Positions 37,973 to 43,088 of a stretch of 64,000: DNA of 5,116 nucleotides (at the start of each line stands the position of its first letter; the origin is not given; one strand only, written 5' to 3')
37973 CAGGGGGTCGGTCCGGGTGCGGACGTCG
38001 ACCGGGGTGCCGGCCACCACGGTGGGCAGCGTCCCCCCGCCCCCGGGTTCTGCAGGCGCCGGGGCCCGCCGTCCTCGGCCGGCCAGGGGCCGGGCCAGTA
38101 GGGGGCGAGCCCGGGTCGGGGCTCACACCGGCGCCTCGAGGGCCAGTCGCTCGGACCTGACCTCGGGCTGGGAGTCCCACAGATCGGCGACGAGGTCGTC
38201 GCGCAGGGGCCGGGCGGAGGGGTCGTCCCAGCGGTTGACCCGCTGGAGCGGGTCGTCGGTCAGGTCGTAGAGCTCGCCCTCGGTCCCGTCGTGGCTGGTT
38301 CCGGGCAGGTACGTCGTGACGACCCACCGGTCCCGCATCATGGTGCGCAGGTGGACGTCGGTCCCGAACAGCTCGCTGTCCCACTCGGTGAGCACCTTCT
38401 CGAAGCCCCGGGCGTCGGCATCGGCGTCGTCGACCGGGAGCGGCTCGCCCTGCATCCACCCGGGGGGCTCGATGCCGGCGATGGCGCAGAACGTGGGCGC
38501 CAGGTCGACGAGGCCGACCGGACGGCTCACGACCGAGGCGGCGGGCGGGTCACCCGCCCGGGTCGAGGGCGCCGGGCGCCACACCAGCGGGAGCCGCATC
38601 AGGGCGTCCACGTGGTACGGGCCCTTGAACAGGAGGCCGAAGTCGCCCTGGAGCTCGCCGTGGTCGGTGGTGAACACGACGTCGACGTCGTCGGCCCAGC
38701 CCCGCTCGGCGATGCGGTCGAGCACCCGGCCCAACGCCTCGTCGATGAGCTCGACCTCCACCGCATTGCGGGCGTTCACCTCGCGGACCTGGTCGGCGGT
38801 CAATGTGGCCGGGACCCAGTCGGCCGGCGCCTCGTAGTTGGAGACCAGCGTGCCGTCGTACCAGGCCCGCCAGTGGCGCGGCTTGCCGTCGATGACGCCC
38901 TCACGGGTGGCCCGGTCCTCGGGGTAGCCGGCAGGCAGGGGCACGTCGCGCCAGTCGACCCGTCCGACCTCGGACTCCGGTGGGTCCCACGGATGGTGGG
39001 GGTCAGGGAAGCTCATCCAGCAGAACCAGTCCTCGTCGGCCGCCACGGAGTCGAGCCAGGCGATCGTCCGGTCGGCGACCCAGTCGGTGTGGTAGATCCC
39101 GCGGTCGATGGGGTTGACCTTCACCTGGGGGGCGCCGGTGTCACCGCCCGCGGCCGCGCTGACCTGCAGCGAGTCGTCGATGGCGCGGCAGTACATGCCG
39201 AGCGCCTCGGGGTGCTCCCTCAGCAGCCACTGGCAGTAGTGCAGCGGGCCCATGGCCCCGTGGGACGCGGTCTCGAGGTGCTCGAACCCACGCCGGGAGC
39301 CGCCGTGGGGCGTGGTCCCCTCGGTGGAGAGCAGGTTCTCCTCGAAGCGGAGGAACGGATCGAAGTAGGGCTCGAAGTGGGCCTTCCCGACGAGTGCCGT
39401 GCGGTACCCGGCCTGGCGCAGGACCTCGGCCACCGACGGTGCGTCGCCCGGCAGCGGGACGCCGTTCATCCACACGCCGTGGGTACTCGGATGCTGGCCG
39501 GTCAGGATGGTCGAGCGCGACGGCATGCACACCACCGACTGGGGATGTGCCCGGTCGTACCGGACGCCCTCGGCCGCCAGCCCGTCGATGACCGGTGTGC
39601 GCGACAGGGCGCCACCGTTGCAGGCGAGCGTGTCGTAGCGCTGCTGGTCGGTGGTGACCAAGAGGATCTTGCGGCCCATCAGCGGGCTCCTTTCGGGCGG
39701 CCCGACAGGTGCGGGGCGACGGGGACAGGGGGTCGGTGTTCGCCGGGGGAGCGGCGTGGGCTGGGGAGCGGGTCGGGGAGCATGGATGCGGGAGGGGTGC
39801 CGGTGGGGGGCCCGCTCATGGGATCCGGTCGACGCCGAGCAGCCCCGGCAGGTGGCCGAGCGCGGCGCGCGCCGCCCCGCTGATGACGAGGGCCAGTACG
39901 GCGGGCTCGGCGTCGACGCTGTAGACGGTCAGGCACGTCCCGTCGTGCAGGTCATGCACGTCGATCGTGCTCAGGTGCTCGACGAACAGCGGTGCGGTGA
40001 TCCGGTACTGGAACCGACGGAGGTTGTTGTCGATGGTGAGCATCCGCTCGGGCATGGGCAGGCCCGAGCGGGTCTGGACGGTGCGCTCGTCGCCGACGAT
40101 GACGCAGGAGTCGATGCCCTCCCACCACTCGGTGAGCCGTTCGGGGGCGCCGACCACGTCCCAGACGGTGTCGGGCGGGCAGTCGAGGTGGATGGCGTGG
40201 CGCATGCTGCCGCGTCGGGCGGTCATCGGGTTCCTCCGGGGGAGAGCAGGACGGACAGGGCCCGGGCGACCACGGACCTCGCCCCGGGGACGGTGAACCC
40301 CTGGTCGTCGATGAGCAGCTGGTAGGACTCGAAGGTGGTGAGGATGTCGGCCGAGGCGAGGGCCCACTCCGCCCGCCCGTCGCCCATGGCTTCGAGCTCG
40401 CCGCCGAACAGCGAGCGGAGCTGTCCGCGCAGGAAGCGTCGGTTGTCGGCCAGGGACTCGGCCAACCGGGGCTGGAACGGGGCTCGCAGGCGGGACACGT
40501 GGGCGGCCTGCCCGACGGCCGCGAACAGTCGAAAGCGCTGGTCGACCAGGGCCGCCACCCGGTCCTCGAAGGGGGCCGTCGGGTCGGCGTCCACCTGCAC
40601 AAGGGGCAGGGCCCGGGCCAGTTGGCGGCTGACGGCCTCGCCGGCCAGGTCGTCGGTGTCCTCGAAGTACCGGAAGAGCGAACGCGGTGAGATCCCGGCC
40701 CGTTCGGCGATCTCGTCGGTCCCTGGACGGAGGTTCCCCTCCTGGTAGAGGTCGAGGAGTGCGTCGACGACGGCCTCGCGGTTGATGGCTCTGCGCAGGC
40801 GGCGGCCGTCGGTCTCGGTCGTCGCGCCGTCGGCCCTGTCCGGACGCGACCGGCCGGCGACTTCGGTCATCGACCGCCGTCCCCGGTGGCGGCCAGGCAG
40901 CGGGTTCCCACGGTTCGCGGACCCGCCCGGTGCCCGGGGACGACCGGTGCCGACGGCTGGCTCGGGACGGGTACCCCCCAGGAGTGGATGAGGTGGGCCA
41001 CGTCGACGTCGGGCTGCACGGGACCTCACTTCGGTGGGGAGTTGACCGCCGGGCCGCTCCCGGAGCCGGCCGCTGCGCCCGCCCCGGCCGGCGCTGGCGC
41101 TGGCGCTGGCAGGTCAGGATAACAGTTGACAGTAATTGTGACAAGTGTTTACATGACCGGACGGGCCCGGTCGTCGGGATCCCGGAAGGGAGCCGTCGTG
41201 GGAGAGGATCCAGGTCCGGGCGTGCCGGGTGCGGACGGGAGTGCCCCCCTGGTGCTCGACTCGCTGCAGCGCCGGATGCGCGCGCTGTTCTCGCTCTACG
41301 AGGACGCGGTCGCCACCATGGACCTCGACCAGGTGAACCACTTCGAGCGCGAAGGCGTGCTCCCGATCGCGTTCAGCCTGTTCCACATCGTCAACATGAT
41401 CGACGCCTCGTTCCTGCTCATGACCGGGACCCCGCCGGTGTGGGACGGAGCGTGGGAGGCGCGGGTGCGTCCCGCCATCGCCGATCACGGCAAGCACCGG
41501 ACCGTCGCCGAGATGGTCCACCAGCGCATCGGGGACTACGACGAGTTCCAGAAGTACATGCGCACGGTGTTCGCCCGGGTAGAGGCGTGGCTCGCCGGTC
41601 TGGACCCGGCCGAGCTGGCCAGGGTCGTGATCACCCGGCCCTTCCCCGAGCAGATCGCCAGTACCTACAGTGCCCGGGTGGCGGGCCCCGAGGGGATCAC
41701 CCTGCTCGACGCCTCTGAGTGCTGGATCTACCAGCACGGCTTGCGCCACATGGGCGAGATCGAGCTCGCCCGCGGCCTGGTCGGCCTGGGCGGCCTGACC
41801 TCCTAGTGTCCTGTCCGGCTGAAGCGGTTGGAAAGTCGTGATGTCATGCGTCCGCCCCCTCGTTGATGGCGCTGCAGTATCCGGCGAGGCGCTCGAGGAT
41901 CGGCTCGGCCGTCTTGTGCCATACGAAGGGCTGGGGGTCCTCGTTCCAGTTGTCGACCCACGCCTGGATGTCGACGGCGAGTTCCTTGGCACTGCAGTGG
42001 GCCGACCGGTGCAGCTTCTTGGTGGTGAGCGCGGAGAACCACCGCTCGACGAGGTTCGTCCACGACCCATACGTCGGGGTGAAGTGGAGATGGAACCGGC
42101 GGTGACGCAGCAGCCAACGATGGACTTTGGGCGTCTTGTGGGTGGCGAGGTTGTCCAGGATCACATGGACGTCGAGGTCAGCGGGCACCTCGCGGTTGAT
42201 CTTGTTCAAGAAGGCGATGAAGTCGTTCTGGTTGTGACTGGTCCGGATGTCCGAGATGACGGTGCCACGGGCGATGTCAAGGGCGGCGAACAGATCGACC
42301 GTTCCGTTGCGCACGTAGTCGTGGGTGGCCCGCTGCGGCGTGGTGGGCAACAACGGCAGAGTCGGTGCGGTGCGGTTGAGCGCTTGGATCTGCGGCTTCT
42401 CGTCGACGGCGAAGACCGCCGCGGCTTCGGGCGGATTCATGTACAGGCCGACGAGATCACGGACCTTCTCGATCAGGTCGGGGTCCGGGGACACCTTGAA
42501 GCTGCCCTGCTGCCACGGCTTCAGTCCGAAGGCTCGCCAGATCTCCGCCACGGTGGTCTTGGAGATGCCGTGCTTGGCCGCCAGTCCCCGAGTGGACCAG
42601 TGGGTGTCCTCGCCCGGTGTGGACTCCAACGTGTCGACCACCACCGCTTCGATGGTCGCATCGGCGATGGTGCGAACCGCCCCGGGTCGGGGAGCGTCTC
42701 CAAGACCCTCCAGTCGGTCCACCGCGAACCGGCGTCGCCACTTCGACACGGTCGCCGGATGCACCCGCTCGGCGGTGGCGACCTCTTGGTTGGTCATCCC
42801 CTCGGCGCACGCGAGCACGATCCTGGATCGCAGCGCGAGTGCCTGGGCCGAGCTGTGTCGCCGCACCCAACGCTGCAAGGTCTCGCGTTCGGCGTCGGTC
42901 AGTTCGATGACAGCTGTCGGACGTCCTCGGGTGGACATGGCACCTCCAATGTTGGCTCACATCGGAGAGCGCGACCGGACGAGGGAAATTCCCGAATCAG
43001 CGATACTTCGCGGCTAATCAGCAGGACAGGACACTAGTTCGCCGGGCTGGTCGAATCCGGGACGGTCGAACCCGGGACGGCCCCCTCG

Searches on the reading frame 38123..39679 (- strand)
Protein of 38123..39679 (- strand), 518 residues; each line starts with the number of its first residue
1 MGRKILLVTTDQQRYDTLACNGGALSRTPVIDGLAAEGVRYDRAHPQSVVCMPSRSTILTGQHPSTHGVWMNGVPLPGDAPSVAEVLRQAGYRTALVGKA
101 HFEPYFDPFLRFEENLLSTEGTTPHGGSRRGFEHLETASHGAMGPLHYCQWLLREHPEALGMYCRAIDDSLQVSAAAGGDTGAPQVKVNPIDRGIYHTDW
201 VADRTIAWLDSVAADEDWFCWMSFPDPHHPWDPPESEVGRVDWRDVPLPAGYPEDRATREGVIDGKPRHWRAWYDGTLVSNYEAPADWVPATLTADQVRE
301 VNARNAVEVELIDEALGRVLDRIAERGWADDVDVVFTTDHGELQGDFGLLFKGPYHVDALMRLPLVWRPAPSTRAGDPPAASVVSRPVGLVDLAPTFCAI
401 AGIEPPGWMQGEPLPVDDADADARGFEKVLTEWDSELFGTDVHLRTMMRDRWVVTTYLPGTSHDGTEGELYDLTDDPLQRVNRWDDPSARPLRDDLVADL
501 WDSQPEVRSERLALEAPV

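Call 48: search_protein_families(library=pfam, proteins=[window:38123-39679:-], max_evalue=0.001)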
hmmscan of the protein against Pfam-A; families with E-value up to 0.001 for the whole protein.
window:38123-39679:- (518 aa): 3 families
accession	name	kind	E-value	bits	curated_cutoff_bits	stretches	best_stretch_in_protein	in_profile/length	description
PF00884.28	Sulfatase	-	1.7e-35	123.2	25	1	5-403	3-301/301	Sulfatase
PF01663.27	Phosphodiest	-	9.2e-11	42.4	23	1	6-75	2-68/342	Type I phosphodiesterase / nucleotide pyrophosphatase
PF16347.10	SGSH_C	-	3.7e-06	27.6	29.3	1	383-503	33-151/154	N-sulphoglucosamine sulphohydrolase, C-terminal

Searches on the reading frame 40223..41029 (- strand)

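Call 48: search_protein_families(library=pfam, proteins=[window:40223-41029:-], max_evalue=0.001)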
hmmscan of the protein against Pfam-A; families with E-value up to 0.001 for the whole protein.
window:40223-41029:- (268 aa): 1 family
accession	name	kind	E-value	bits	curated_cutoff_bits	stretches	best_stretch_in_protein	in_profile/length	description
PF00440.29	TetR_N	-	4.7e-07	29.9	24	1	101-131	15-46/47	Bacterial regulatory proteins, tetR family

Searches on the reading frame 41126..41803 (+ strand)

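Call 48: search_protein_families(library=pfam, proteins=[window:41126-41803:+], max_evalue=0.001)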
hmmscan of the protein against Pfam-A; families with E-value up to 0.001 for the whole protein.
window:41126-41803:+ (226 aa): 1 family
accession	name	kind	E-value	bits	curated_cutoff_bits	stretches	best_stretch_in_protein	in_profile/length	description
PF12867.12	DinB_2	-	6.4e-09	36.8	24.8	1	56-174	7-106/128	DinB superfamily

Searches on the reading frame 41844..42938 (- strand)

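Call 48: search_protein_families(library=pfam, proteins=[window:41844-42938:-], max_evalue=0.001)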
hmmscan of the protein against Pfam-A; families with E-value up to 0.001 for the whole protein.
window:41844-42938:- (364 aa): 6 families
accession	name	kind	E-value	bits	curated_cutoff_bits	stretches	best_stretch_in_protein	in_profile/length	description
PF13358.12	DDE_3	-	1.6e-18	67.4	28.6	1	203-319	28-144/146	DDE superfamily endonuclease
PF13565.12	HTH_32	-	7.1e-12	46.1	33.7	1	63-134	1-73/73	Homeodomain-like domain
PF13384.12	HTH_23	-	8.3e-12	45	24.6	1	35-79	5-49/50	Homeodomain-like domain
PF13551.12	HTH_29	-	1.4e-09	38.3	28.1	1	39-90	3-55/64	Winged helix-turn helix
PF13518.12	HTH_28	-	1e-07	32.3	25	1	39-85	4-50/52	Helix-turn-helix domain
PF13936.12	HTH_38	-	0.00019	21.5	27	0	34-66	7-39/44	Helix-turn-helix domain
